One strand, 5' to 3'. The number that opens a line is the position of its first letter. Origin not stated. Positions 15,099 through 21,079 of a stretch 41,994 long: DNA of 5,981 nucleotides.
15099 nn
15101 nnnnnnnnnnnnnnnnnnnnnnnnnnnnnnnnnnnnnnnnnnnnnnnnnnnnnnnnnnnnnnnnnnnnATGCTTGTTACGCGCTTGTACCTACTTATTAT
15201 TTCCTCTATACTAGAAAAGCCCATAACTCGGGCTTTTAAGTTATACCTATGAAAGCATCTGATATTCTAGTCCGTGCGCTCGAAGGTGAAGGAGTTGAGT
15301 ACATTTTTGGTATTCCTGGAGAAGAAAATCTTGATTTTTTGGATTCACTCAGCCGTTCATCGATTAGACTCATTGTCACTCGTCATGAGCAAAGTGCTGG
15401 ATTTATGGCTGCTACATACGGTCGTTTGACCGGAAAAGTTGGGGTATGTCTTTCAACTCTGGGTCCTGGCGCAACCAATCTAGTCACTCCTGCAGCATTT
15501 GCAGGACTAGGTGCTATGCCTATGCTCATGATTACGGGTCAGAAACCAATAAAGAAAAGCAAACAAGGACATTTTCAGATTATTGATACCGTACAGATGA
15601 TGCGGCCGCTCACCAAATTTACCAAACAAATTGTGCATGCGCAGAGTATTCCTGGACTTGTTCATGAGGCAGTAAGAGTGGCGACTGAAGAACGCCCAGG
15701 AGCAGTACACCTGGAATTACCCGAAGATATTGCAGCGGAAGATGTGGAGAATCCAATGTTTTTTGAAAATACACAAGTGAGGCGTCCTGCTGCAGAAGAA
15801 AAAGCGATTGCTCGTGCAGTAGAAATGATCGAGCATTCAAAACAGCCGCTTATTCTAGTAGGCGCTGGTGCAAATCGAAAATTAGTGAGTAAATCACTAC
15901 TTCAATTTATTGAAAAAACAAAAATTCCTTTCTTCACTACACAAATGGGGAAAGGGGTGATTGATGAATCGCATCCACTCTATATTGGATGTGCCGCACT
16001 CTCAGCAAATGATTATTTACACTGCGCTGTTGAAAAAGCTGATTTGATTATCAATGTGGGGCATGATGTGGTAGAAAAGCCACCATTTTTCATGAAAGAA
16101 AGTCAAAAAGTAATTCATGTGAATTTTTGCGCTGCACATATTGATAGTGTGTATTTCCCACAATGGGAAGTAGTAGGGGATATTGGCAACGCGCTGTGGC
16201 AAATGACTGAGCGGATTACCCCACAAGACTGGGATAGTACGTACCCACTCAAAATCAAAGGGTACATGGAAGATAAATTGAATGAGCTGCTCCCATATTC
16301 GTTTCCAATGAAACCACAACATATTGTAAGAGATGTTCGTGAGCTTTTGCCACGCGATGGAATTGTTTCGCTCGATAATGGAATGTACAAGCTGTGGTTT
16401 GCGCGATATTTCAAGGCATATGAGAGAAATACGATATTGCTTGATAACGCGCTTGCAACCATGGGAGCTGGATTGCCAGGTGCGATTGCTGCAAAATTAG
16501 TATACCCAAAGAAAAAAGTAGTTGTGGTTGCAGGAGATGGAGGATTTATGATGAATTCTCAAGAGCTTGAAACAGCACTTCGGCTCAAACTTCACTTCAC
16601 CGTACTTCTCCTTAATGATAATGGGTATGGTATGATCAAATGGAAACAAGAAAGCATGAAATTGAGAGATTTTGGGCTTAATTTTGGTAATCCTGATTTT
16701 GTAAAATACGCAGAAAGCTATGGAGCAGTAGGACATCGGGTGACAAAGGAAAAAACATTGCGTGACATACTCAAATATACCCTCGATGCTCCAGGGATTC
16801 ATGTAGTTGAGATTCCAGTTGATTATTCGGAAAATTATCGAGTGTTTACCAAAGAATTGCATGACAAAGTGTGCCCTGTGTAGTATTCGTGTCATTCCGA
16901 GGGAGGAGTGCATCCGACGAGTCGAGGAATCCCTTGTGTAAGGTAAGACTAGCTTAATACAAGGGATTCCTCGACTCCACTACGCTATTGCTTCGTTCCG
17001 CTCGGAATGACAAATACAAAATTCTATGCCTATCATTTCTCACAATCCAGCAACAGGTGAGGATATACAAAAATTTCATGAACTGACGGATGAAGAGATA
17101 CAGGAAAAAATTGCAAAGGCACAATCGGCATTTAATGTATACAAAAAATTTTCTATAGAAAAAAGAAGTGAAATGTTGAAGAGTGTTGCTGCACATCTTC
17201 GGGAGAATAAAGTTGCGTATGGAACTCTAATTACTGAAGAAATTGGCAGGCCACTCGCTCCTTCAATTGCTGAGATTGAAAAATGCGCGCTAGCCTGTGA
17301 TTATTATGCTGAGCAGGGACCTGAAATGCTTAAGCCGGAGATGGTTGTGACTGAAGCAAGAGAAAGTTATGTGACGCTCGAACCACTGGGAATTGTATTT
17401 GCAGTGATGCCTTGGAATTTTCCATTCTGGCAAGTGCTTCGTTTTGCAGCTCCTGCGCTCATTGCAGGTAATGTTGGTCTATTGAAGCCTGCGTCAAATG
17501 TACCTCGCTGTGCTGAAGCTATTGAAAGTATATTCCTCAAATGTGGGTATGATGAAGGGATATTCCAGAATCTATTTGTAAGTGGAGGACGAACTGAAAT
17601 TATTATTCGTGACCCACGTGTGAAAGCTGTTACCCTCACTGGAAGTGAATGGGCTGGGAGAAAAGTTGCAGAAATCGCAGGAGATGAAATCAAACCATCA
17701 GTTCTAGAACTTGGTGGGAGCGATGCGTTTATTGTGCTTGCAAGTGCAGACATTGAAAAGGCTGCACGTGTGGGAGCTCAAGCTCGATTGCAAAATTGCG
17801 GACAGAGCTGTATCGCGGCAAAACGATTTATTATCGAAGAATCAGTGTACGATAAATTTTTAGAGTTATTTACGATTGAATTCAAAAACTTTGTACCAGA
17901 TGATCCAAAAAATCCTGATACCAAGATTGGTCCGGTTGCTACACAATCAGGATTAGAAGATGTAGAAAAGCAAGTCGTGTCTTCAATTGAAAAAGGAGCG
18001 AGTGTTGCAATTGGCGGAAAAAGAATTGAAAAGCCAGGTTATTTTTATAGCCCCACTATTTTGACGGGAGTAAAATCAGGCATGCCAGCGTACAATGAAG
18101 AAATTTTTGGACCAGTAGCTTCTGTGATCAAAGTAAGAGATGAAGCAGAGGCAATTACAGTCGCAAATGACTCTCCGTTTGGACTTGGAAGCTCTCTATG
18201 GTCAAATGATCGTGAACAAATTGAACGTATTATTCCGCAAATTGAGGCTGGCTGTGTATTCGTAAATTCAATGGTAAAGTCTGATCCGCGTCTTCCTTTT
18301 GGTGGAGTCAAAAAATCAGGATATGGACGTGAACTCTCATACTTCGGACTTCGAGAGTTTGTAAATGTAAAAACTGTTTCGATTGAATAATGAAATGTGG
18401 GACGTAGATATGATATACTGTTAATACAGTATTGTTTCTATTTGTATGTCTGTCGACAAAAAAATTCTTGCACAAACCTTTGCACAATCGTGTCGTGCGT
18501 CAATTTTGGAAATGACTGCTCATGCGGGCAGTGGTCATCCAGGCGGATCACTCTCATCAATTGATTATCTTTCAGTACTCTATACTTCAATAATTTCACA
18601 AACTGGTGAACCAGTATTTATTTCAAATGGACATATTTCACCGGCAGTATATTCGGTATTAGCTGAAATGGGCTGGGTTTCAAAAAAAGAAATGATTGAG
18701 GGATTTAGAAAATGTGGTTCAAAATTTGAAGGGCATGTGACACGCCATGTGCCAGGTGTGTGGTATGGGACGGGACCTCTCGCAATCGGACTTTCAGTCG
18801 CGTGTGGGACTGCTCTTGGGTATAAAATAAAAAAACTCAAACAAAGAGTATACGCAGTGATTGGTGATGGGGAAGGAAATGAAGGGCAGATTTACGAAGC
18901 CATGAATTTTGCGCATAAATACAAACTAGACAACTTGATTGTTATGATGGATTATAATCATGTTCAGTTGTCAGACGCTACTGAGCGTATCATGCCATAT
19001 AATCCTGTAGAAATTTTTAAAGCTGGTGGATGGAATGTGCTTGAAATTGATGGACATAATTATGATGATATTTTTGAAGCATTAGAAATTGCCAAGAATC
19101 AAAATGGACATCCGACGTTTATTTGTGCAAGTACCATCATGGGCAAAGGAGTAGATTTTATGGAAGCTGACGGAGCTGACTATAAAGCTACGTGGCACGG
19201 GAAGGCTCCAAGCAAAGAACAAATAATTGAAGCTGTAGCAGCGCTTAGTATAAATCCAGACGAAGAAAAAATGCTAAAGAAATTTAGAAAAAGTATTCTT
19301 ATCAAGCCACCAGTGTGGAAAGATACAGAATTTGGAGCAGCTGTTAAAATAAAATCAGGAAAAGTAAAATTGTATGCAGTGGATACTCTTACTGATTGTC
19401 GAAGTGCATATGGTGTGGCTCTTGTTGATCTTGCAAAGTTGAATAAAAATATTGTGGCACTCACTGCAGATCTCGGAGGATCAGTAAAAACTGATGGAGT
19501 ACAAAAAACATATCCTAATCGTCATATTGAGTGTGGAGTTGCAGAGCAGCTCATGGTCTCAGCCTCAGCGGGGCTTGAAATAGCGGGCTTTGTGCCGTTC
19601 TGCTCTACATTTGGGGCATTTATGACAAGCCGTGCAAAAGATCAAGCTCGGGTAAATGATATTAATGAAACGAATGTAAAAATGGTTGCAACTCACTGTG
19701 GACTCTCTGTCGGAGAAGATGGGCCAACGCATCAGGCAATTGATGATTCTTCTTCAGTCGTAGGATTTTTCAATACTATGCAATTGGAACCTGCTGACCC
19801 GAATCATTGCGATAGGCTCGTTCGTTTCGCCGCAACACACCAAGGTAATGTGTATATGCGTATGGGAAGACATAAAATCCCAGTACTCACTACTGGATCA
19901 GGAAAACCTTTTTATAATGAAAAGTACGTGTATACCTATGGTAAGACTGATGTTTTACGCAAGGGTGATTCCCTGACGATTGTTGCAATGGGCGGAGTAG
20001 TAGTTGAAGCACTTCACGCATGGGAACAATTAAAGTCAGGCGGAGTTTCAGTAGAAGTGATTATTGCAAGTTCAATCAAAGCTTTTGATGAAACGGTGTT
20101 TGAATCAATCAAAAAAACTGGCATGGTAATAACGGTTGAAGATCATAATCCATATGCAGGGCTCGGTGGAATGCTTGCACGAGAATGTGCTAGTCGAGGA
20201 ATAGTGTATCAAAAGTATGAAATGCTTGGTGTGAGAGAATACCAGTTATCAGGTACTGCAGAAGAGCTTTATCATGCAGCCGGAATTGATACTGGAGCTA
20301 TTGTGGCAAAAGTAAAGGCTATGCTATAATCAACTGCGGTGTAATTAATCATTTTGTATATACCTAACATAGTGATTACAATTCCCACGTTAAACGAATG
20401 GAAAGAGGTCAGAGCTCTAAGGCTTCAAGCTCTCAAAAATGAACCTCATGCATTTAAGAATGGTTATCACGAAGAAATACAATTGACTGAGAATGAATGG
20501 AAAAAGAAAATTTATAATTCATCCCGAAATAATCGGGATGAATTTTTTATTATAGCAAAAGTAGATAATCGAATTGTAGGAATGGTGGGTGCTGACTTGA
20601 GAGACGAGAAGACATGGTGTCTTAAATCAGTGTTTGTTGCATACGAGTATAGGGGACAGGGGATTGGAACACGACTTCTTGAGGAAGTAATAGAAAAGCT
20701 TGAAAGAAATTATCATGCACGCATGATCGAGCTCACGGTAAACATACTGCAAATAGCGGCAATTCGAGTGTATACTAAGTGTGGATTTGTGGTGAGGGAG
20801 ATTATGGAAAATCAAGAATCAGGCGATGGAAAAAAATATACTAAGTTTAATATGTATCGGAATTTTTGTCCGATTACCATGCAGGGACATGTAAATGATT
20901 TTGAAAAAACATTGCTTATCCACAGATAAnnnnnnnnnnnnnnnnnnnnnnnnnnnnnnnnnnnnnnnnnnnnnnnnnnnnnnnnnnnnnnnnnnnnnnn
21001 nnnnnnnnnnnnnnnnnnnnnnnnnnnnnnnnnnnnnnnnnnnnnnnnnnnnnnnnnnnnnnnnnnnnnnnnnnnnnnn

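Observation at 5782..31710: Five discrete GC-rich patches, each coding one carrying a canonical Shine-Dalgarno, in an AT-rich and essentially SD-less genome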

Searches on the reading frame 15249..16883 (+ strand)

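Call 114: search_protein_families(library=pfam, proteins=[window:15249-16883:+], max_evalue=0.00001)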
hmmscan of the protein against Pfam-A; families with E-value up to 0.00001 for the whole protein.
window:15249-16883:+ (544 aa): 3 families
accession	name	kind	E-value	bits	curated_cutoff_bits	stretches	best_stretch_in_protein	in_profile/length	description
PF02775.26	TPP_enzyme_C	-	2.1e-42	144.9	21.9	1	376-522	1-151/151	Thiamine pyrophosphate enzyme, C-terminal TPP binding domain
PF02776.23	TPP_enzyme_N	-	6.5e-38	129.6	26.8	1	1-117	1-119/119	Thiamine pyrophosphate enzyme, N-terminal TPP binding domain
PF00205.28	TPP_enzyme_M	-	1.6e-36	125.5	30.4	1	187-318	1-136/137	Thiamine pyrophosphate enzyme, central domain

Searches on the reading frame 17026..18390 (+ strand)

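Call 114: search_protein_families(library=pfam, proteins=[window:17026-18390:+], max_evalue=0.00001)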
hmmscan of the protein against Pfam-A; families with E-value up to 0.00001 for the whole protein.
window:17026-18390:+ (454 aa): 1 family
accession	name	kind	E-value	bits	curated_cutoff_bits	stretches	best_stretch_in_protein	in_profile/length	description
PF00171.27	Aldedh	-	3.8e-132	441.6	23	1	5-451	11-461/461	Aldehyde dehydrogenase family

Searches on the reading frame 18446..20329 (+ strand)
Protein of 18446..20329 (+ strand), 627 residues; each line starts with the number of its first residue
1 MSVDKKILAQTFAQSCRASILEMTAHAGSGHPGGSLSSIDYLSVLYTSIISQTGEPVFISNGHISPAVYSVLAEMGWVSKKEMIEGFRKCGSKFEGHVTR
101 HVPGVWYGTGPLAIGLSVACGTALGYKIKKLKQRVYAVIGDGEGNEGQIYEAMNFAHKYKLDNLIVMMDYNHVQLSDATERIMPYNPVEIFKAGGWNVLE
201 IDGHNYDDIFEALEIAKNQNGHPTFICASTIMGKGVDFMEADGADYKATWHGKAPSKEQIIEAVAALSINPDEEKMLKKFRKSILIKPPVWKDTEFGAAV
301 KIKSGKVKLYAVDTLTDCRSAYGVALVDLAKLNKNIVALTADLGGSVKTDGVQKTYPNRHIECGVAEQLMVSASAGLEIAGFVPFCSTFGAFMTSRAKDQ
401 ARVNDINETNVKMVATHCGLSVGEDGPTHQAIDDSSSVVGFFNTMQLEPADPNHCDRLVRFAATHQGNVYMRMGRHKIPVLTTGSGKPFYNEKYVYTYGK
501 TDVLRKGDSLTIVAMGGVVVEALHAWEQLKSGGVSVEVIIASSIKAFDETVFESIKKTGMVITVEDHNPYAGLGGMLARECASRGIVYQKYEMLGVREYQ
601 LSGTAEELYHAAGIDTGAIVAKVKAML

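Call 114: search_protein_families(library=pfam, proteins=[window:18446-20329:+], max_evalue=0.00001)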
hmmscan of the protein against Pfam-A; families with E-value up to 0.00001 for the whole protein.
window:18446-20329:+ (627 aa): 5 families
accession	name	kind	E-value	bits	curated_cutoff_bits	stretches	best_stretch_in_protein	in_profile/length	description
PF00456.26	Transketolase_N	-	6.2e-35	121.2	22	1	11-274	4-282/334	Transketolase, thiamine diphosphate binding domain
PF02779.29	Transket_pyr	-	2.5e-31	109.1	27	1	317-478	4-172/174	Transketolase, pyrimidine binding domain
PF02780.25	Transketolase_C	-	4.8e-22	78.6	25.9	1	499-619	1-124/124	Transketolase, C-terminal domain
PF00676.26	E1_dh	-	2.2e-10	40.4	22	1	88-198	79-187/300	Dehydrogenase E1 component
PF13292.11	DXP_synthase_N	-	6.5e-10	39.2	21.2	1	11-176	20-176/274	1-deoxy-D-xylulose-5-phosphate synthase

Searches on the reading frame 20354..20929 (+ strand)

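Call 114: search_protein_families(library=pfam, proteins=[window:20354-20929:+], max_evalue=0.00001)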
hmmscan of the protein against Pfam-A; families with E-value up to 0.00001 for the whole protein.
window:20354-20929:+ (191 aa): 6 families
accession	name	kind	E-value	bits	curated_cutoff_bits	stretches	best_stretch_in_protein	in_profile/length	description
PF00583.31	Acetyltransf_1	-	5.7e-21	75.4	20.7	1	46-145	13-116/116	Acetyltransferase (GNAT) family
PF13508.13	Acetyltransf_7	-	7.9e-17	61.8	27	1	62-146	2-83/84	Acetyltransferase (GNAT) domain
PF13673.13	Acetyltransf_10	-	2.6e-16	60.2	23.6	1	56-167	25-126/128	Acetyltransferase (GNAT) domain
PF13302.13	Acetyltransf_3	-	3.9e-07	31.3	25.4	1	45-146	33-138/138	Acetyltransferase (GNAT) domain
PF13420.13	Acetyltransf_4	-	1.1e-06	29.2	24.3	1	12-156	5-145/155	Acetyltransferase (GNAT) domain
PF14542.12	Acetyltransf_CG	-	6.2e-06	26.7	30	0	71-119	7-56/80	GCN5-related N-acetyl-transferase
